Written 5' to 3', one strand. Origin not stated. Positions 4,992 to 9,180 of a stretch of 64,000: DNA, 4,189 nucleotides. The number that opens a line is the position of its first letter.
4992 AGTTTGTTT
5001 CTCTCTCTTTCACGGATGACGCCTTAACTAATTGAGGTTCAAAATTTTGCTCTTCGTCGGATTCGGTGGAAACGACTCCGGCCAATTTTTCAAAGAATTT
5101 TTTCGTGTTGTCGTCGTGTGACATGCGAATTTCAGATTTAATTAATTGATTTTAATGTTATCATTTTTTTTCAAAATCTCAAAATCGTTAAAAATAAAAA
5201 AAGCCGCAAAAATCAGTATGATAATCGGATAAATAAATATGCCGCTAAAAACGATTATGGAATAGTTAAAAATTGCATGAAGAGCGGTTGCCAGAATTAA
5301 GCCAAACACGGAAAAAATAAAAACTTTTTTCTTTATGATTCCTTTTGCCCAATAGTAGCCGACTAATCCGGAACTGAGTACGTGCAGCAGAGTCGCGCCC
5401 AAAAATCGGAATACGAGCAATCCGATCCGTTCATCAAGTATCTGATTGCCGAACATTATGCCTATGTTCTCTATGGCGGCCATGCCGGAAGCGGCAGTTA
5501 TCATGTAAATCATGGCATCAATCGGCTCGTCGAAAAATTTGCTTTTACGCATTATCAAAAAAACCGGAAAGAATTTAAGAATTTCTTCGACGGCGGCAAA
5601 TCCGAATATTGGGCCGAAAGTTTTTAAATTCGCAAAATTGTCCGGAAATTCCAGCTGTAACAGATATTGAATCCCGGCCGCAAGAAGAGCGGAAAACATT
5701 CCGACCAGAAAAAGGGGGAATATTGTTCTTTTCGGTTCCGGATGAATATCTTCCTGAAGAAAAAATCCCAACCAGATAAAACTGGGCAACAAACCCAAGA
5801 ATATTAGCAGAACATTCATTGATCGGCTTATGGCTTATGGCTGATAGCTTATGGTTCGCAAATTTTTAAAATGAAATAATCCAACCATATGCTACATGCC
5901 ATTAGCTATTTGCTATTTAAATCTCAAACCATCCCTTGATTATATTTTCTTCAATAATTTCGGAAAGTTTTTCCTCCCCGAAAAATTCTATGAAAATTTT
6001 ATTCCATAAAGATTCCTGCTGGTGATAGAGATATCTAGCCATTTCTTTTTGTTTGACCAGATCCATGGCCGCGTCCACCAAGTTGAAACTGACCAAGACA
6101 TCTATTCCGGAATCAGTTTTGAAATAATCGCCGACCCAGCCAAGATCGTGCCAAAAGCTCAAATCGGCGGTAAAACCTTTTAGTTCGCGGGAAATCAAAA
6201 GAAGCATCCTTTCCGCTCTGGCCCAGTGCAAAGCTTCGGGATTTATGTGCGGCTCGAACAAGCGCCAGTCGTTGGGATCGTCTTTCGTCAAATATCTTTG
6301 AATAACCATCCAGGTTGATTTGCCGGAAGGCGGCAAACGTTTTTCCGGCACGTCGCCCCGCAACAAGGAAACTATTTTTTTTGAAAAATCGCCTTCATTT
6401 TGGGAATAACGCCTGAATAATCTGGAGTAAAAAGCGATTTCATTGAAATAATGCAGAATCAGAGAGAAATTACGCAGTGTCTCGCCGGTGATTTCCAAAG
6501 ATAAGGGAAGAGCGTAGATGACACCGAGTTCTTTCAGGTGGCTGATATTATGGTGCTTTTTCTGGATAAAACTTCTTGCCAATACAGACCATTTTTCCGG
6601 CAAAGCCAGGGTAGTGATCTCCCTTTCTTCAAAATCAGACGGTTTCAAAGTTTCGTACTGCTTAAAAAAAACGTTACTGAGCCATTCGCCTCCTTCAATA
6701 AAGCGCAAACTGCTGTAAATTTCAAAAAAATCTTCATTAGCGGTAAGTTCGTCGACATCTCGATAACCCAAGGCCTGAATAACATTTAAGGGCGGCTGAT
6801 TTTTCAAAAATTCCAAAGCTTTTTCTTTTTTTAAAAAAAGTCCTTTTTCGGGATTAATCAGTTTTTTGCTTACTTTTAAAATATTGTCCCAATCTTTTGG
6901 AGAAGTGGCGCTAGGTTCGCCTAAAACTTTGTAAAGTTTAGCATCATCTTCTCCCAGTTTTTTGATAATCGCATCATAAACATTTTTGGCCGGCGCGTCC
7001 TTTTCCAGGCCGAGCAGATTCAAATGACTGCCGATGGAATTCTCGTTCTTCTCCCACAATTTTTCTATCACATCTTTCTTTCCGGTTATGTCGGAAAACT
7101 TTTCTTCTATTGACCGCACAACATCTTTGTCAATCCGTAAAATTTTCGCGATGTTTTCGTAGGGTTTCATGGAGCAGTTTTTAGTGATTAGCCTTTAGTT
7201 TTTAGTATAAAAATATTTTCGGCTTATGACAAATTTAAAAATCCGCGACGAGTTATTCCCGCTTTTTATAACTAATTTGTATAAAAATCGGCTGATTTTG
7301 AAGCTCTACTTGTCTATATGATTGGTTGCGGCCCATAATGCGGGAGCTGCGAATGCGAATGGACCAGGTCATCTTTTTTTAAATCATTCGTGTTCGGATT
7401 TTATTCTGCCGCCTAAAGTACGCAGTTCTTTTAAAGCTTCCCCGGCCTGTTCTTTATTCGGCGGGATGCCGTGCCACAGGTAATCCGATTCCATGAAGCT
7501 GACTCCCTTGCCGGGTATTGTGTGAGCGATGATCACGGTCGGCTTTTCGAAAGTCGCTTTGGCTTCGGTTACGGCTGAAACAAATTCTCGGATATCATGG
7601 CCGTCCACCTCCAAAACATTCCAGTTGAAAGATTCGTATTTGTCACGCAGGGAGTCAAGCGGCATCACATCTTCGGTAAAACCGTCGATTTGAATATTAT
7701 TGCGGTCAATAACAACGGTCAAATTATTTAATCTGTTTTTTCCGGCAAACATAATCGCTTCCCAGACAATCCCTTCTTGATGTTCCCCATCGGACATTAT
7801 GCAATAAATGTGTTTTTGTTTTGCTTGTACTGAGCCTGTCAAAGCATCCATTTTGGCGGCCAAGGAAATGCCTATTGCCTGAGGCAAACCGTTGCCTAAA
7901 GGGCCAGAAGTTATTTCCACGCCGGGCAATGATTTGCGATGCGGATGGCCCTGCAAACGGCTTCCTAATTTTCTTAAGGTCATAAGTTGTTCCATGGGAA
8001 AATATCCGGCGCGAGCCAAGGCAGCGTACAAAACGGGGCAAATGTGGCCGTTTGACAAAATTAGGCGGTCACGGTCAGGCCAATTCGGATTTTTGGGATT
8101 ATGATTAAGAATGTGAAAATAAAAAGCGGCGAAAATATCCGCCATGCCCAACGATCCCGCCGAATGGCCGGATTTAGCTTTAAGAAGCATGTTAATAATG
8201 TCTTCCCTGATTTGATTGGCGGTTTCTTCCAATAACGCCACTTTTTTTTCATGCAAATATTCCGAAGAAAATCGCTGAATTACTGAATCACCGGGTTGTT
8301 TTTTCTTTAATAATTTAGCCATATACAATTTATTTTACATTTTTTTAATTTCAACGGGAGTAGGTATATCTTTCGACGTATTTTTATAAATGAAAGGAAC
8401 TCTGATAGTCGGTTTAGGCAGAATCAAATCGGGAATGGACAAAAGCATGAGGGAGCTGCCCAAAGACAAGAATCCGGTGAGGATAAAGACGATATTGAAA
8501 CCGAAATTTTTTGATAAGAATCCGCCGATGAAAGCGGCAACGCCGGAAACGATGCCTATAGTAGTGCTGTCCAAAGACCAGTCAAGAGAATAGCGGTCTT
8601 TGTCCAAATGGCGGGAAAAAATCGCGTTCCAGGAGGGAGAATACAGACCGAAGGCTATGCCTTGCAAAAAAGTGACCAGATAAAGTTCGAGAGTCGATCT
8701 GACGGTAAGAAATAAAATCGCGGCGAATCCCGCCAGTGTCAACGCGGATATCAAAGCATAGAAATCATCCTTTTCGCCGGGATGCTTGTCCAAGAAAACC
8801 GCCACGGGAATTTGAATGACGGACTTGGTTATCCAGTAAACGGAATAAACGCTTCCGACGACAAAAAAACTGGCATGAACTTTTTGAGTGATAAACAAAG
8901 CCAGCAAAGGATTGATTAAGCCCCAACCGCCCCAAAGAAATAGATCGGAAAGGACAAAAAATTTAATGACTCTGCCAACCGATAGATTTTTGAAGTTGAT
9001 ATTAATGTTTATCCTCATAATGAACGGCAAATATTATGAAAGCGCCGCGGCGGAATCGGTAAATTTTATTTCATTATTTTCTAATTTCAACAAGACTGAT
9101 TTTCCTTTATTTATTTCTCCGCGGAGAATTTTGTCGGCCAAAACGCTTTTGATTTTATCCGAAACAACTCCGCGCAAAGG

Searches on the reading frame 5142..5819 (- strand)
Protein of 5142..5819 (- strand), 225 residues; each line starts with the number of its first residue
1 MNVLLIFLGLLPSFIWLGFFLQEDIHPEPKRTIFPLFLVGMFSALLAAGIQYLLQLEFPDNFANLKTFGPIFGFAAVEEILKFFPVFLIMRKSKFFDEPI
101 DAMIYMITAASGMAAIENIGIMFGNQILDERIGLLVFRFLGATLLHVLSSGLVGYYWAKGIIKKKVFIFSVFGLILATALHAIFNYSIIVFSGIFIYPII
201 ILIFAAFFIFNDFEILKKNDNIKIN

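Call 29: search_protein_families(library=pfam, proteins=[window:5142-5819:-], max_evalue=0.001)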
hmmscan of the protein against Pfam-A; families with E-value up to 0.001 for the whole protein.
window:5142-5819:- (225 aa): 1 family
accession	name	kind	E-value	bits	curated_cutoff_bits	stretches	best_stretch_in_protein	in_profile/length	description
PF13367.11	PrsW-protease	-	3.2e-24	86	23.5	1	28-207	1-192/196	PrsW family intramembrane metalloprotease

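Call 30: find_encoding_contigs(protein=window:5142-5819:-, flank=10000, max_places=2)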
Protein window:5142-5819:- (225 aa): 9 contigs read that carry it; 2 places shown.
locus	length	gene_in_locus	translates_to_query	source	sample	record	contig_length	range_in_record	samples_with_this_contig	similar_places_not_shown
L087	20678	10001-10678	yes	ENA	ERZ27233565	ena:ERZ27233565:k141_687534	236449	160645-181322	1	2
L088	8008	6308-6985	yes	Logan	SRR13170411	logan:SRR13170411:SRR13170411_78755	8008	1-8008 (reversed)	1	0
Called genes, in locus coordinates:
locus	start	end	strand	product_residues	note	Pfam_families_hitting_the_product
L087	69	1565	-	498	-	PF00496:SBP_bac_5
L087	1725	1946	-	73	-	PF03840:SecG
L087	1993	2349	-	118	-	PF04020:Phage_holin_4_2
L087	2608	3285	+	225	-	PF05552:MS_channel_1st_1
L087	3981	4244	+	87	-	-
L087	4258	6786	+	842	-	PF13191:AAA_16 (faint), PF23569:NBD_SMAX1 (weak), PF05729:NACHT (faint), PF17871:AAA_lid_9 (weak), PF07724:AAA_2, PF00004:AAA, PF07728:AAA_5, PF10431:ClpB_D2-small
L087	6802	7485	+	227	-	PF07690:MFS_1, PF05977:MFS_3 (weak)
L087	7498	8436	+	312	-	PF13292:DXP_synthase_N, PF00456:Transketolase_N, PF00676:E1_dh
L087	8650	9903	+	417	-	-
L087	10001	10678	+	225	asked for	PF13367:PrsW-protease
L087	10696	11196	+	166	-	PF04969:CS (weak), PF17886:ArsA_HSP20 (weak), PF00011:HSP20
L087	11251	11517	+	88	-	-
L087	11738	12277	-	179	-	-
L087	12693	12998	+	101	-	PF00312:Ribosomal_S15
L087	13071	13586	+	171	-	PF01936:NYN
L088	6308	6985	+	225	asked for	PF13367:PrsW-protease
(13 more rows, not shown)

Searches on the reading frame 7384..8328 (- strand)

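Call 29: search_protein_families(library=pfam, proteins=[window:7384-8328:-], max_evalue=0.001)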
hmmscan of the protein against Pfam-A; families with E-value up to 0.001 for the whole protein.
window:7384-8328:- (314 aa): 4 families
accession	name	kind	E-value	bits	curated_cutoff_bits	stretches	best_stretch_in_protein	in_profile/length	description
PF00456.26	Transketolase_N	-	2.5e-66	224.4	22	1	35-294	4-267/334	Transketolase, thiamine diphosphate binding domain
PF13292.11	DXP_synthase_N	-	1.2e-10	41.5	21.2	1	25-214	10-175/274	1-deoxy-D-xylulose-5-phosphate synthase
PF00676.26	E1_dh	-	6.8e-08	32.3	22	1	120-266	80-220/300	Dehydrogenase E1 component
PF02775.26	TPP_enzyme_C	-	0.00044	20.5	21.9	1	140-212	26-84/151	Thiamine pyrophosphate enzyme, C-terminal TPP binding domain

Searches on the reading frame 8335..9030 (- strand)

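Call 29: search_protein_families(library=pfam, proteins=[window:8335-9030:-], max_evalue=0.001)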
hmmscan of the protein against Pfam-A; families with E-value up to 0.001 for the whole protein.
window:8335-9030:- (231 aa): 2 families
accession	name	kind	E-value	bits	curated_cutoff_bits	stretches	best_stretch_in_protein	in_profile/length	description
PF07690.21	MFS_1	-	1.2e-21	77.4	33.4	1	30-197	6-172/347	Major Facilitator Superfamily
PF05977.19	MFS_3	-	8.7e-06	24.9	27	1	96-187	89-177/524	Transmembrane secretion effector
